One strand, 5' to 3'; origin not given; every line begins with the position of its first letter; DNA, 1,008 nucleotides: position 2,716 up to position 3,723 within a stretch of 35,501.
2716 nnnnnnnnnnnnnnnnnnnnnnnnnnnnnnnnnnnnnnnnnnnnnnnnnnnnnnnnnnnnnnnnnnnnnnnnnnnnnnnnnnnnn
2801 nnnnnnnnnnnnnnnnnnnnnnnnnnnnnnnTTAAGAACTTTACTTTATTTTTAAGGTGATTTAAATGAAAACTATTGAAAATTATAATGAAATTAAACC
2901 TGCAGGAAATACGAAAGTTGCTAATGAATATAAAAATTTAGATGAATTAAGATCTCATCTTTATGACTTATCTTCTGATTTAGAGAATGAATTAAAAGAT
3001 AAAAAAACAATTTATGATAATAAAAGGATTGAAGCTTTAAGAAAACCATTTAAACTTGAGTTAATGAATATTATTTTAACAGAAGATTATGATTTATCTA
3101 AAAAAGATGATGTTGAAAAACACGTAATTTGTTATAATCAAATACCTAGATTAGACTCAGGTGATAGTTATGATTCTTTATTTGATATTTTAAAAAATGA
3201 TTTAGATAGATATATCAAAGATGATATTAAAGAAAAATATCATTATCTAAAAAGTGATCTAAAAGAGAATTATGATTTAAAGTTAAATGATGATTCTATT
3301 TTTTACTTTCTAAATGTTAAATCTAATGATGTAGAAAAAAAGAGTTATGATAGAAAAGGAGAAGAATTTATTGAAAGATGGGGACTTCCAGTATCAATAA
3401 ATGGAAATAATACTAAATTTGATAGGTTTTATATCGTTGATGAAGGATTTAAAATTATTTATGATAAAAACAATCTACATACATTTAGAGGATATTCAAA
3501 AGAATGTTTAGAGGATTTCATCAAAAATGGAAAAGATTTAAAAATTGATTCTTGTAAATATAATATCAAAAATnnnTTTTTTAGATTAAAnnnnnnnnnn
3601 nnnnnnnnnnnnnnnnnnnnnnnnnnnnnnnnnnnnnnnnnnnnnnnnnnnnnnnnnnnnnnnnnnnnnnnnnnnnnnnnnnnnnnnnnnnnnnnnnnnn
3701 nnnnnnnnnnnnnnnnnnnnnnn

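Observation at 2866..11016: Six-member paralogous family of unknown-function proteins concentrated in 8 kb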

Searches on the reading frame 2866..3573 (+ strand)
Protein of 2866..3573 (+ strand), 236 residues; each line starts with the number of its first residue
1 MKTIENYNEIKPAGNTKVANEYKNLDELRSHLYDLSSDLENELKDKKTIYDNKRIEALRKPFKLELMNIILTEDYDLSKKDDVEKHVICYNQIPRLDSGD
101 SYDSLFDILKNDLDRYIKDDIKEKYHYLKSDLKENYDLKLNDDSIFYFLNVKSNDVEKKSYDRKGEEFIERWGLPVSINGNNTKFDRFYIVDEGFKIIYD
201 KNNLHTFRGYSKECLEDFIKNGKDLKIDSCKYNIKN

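Call 8: search_protein_families(library=pfam, proteins=[window:2866-3573:+], max_evalue=1)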
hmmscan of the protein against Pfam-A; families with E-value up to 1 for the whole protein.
window:2866-3573:+ (236 aa): 1 family
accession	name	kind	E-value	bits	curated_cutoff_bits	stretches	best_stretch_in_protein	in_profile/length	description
PF15821.10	DUF4709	-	0.082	13.8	27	0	119-159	44-86/110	Domain of unknown function (DUF4709)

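Call 10: find_homologous_proteins(query=A1, max_evalue=0.001)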
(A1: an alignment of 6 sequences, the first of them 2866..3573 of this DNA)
Query A1 (6 sequences) (236 aa, profile of the alignment): 4 proteins with E <= 0.001 among 7203 candidates.
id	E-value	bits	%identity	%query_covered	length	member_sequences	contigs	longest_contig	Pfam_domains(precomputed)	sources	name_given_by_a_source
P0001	2.1e-71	258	100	100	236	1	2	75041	-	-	-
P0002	1.3e-52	197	47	98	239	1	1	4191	-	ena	-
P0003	1.2e-49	187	32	43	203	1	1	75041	-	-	-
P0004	1.1e-44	171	27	21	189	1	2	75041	-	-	-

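Call 12: find_encoding_contigs(protein=P0002, flank=10000)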
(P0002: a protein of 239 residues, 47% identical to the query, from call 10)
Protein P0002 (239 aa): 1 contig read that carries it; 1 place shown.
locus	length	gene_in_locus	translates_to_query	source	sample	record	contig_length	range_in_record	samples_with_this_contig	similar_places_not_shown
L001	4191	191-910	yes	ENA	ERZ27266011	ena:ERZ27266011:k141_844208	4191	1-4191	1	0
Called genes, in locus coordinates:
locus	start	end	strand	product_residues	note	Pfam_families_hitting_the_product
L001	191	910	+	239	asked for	-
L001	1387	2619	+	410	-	PF01136:Peptidase_U32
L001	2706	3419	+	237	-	-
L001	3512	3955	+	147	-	PF00254:FKBP_C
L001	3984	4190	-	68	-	?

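Call 13: find_encoding_contigs(protein=P0001, flank=10000)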
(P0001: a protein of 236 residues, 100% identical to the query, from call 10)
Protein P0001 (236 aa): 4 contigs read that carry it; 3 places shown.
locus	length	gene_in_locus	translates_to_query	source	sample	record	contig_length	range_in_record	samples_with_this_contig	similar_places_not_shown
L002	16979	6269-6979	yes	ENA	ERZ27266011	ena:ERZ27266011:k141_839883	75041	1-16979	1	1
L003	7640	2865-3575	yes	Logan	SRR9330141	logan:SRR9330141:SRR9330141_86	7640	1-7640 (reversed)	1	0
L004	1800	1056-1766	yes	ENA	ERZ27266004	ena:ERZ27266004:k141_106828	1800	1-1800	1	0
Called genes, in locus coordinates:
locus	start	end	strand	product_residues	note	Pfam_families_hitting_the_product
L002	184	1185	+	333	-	PF04981:NMD3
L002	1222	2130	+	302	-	PF00924:MS_channel_2nd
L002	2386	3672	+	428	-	PF02878:PGM_PMM_I, PF02879:PGM_PMM_II, PF02880:PGM_PMM_III, PF00408:PGM_PMM_IV (weak)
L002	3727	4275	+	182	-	PF24038:DUF7347 (weak), PF25213:HVO_A0261_N (weak), PF01022:HTH_5, PF12840:HTH_20, PF13412:HTH_24 (weak), PF14947:HTH_45 (weak), PF21476:PF0610-like_N (weak)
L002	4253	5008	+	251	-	PF04402:SIMPL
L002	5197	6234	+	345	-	-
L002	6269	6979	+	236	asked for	-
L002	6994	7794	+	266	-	-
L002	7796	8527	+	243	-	-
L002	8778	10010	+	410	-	PF01136:Peptidase_U32, PF16325:Peptidase_U32_C (faint)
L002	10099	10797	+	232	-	-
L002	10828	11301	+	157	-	PF00254:FKBP_C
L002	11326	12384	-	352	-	PF01983:CofC (faint)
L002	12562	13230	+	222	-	-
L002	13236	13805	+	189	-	-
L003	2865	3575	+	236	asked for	-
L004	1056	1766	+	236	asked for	-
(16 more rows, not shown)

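Call 17: search_protein_representatives(alignment_id=A1)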
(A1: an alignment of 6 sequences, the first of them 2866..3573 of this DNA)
Query: 6 sequences, 226 profile positions. Proteins with E-value up to 0.001 (for the whole library): 16; up to 1e-10: 13; up to 1e-30: 11. The best 16 are listed.
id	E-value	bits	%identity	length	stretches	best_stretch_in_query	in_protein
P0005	4.9e-80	284.8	-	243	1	1-226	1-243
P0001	6.6e-72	258.2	-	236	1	1-221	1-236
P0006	9.8e-72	257.6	-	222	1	2-225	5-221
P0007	2.5e-71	256.3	-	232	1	4-225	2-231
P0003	3.7e-50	187.0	-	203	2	80-226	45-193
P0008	1.5e-46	175.2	-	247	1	1-225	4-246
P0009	9.1e-46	172.7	-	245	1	1-224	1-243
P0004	3.4e-45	170.8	-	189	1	1-226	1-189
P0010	1.4e-43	165.5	-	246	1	1-225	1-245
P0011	8.2e-43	163.0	-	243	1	1-225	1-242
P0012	7.1e-31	124.0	-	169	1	72-217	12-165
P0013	2.5e-21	92.7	-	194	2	81-225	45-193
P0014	2.7e-18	82.8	-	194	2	106-225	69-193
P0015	9.0e-10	54.9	-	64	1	2-59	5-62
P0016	1.3e-09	54.4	-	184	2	104-226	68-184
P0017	4.6e-05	39.5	-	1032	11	97-141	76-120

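Call 22: find_encoding_contigs(protein=P0016, flank=10000)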
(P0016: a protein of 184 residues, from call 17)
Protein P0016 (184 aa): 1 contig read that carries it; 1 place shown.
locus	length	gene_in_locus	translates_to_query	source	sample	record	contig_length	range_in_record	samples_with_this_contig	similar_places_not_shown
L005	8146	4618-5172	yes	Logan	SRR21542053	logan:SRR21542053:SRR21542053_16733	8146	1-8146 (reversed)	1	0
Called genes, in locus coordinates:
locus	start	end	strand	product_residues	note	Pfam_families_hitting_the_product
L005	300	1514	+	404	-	PF01136:Peptidase_U32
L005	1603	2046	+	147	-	PF00254:FKBP_C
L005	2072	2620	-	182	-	PF12917:YfbR-like, PF13023:HD_3, PF01966:HD (weak)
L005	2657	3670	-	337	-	-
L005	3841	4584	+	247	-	-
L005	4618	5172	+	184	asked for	-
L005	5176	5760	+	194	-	-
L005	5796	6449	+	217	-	PF01209:Ubie_methyltran, PF02353:CMAS (weak), PF13489:Methyltransf_23, PF05219:DREV (weak), PF13847:Methyltransf_31, PF08241:Methyltransf_11, PF08242:Methyltransf_12, PF13649:Methyltransf_25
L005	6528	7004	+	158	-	-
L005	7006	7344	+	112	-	-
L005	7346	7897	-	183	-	PF01066:CDP-OH_P_transf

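Call 23: find_encoding_contigs(protein=P0008, flank=10000)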
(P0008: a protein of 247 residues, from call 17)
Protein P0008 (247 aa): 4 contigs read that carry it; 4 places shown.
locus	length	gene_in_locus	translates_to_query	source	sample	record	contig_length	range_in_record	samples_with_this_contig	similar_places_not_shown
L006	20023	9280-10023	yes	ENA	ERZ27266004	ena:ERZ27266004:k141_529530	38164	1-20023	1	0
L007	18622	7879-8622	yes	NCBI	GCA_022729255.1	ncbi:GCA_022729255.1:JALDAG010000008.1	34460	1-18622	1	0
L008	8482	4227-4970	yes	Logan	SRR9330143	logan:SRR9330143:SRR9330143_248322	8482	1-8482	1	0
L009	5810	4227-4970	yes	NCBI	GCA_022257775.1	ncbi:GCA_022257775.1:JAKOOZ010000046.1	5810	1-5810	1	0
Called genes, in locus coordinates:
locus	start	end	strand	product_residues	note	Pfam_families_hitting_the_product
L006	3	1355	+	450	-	?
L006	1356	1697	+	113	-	PF00990:GGDEF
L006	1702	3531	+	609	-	-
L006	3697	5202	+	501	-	PF00801:PKD, PF18911:PKD_4, PF22352:K319L-like_PKD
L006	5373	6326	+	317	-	PF09835:DUF2062, PF04229:GrpB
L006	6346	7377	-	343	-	-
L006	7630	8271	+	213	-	PF01148:CTP_transf_1 (weak)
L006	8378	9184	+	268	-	-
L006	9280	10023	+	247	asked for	-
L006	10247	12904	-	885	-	PF00690:Cation_ATPase_N, PF00122:E1-E2_ATPase, PF00702:Hydrolase, PF13246:Cation_ATPase, PF08282:Hydrolase_3 (faint), PF00689:Cation_ATPase_C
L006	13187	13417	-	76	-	-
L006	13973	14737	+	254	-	-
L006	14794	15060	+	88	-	-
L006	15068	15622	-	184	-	-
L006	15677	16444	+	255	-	-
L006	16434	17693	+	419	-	PF04894:Nre_N, PF04895:Nre_C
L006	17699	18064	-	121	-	PF03259:Robl_LC7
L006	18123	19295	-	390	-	PF00025:Arf (weak), PF01926:MMR_HSR1 (weak)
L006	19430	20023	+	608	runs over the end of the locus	PF00270:DEAD, PF04851:ResIII, PF06733:DEAD_2, PF06777:HBB (weak), PF13307:Helicase_C_2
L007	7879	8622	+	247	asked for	-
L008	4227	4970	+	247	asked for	-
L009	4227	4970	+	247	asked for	-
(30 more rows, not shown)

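Call 33: search_protein_families(library=padloc, proteins=[window:2866-3573:+, P0008], max_evalue=0.1)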
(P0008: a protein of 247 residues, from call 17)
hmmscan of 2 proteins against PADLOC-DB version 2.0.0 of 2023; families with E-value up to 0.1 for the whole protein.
window:2866-3573:+ (236 aa): 0 families

P0008 (247 aa): 0 families

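Call 34: search_protein_families(library=ncbifam, proteins=[window:2866-3573:+, P0008], max_evalue=0.1)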
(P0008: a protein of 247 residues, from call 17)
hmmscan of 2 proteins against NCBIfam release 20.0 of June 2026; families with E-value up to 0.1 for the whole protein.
window:2866-3573:+ (236 aa): 1 family
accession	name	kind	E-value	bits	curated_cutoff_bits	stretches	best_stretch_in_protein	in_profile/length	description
NF042972.1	AcrlCoAredClosAcrC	equivalog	0.093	11.4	640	0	40-125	27-109/378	acryloyl-CoA reductase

P0008 (247 aa): 0 families

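Call 35: search_protein_families(library=phrogs, proteins=[window:2866-3573:+, P0008], max_evalue=0.1)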
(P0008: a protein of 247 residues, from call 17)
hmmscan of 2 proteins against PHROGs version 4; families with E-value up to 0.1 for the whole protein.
window:2866-3573:+ (236 aa): 0 families

P0008 (247 aa): 0 families

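Call 37: find_encoding_contigs(protein=P0011, flank=10000, max_places=3)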
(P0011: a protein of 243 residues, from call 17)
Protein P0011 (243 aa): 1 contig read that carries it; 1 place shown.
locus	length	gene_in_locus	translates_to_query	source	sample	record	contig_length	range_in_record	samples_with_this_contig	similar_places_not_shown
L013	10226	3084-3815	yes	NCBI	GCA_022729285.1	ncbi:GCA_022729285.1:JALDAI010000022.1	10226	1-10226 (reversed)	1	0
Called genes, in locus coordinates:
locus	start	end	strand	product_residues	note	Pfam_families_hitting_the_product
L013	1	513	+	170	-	?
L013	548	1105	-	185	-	-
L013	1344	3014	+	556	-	PF13231:PMT_2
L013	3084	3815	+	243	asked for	-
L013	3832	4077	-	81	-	-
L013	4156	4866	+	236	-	-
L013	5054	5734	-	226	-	PF04172:LrgB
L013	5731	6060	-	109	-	PF03788:LrgA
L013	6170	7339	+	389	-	PF07995:GSDH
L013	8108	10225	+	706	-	?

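Call 38: find_encoding_contigs(protein=P0014, flank=10000, max_places=3)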
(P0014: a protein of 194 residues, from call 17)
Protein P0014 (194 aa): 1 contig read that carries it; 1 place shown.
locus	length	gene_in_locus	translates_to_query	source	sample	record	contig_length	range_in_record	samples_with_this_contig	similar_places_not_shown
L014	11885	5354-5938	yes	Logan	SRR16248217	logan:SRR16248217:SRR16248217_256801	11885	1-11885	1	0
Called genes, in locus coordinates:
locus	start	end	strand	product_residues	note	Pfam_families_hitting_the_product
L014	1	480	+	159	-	?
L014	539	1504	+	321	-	-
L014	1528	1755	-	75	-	-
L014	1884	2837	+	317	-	PF00348:polyprenyl_synt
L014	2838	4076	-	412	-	PF01136:Peptidase_U32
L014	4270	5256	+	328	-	PF01035:DNA_binding_1, PF04493:Endonuclease_5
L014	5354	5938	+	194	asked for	-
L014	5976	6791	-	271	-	-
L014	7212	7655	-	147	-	-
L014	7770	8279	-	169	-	-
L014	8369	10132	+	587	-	PF00342:PGI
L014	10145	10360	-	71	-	PF08984:DUF1858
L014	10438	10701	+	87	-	-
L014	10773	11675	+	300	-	-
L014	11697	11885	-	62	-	?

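Call 39: find_encoding_contigs(protein=P0010, flank=10000, max_places=3)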
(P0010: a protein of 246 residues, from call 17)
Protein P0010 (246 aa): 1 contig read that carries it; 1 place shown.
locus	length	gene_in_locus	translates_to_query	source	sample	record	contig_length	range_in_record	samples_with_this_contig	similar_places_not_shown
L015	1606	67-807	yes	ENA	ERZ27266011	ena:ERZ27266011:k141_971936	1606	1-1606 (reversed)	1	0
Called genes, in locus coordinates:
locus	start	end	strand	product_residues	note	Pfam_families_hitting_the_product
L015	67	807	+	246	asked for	-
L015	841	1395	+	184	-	-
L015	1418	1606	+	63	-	?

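Call 45: find_encoding_contigs(protein=P0009, flank=10000, max_places=3)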
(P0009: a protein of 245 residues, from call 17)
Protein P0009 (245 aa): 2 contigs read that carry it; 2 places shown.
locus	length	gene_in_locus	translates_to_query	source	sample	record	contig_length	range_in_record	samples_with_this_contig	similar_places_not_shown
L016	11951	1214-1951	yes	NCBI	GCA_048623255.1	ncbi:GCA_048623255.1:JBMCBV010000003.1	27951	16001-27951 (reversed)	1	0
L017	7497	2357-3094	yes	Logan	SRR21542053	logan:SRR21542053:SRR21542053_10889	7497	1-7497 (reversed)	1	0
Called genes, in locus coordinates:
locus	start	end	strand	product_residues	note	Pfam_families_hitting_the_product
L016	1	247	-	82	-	PF01336:tRNA_anti-codon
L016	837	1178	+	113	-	-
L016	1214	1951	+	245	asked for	-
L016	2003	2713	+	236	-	PF00149:Metallophos, PF12850:Metallophos_2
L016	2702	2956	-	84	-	-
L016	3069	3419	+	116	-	-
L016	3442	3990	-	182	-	PF01558:POR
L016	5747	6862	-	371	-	PF00091:Tubulin, PF12327:FtsZ_C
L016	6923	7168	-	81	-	-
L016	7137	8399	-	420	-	PF01595:CNNM, PF00571:CBS, PF03471:CorC_HlyC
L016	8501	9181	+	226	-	-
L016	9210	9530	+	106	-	PF02150:Zn_ribbon_RPB9 (weak), PF01096:Zn_ribbon_TFIIS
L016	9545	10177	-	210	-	PF05175:MTS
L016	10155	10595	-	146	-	PF01022:HTH_5 (faint)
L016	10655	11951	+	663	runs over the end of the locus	PF01261:AP_endonuc_2 (faint)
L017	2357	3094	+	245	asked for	-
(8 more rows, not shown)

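Call 69: search_dna_similar(query=P0008, collection=phages, mode=protein, max_evalue=0.01)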
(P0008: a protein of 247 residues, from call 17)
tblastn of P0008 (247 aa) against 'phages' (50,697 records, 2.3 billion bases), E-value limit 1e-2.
No match.

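Call 85: find_encoding_contigs(protein=P0012, flank=10000, max_places=3)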
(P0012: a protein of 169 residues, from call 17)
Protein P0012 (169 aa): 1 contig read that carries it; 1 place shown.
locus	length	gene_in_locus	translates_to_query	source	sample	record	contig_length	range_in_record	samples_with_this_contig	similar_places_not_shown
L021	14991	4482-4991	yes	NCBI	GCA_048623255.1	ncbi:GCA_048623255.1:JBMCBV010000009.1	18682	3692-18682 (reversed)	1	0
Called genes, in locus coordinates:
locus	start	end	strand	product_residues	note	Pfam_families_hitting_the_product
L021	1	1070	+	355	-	PF02878:PGM_PMM_I, PF02879:PGM_PMM_II, PF02880:PGM_PMM_III, PF00408:PGM_PMM_IV (weak)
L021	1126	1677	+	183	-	PF24038:DUF7347 (weak), PF25213:HVO_A0261_N (weak), PF01022:HTH_5, PF12840:HTH_20, PF13412:HTH_24 (weak), PF13463:HTH_27 (weak), PF14947:HTH_45 (weak)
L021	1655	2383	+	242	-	PF04402:SIMPL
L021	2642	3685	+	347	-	-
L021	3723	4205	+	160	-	-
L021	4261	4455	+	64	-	-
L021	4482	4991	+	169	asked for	-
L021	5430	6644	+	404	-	PF01136:Peptidase_U32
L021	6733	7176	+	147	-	PF00254:FKBP_C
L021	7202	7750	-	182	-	PF12917:YfbR-like, PF13023:HD_3, PF01966:HD (weak)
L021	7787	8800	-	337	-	-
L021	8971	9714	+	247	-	-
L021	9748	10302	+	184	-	-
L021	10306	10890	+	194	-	-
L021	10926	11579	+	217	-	PF01209:Ubie_methyltran, PF02353:CMAS (weak), PF13489:Methyltransf_23, PF05219:DREV (weak), PF13847:Methyltransf_31, PF08241:Methyltransf_11, PF08242:Methyltransf_12, PF13649:Methyltransf_25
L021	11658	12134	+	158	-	-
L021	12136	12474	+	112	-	-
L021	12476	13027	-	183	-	PF01066:CDP-OH_P_transf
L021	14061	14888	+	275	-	PF01261:AP_endonuc_2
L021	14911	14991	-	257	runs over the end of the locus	PF21476:PF0610-like_N (faint), PF08280:HTH_Mga (weak), PF04545:Sigma70_r4 (faint), PF08279:HTH_11 (weak)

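Call 91: list_cluster_members(proteins=[P0008, P0011, P0009, P0012])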
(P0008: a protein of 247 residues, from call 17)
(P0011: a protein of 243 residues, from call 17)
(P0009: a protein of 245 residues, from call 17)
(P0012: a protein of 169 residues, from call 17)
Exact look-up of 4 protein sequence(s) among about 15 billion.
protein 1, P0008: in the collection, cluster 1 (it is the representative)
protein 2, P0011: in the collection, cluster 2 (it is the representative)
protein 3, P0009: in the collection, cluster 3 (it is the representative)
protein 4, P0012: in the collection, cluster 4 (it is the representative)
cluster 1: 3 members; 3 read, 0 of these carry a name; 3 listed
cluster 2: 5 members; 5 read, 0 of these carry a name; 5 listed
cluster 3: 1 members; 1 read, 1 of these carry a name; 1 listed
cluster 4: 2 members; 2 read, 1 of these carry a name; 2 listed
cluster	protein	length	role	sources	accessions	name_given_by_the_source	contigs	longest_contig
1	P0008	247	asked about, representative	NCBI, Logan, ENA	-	-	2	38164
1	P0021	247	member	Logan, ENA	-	-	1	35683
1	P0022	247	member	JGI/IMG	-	-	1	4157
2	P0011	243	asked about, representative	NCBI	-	-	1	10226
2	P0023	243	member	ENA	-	-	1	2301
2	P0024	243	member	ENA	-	-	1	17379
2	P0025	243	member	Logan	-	-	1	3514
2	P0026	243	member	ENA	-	-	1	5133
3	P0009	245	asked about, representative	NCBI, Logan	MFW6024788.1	MAG: hypothetical protein ACOCRX_00450 [Candidatus Woesearchaeota archaeon]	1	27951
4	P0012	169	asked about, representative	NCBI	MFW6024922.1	MAG: hypothetical protein ACOCRX_01125 [Candidatus Woesearchaeota archaeon]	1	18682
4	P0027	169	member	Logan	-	-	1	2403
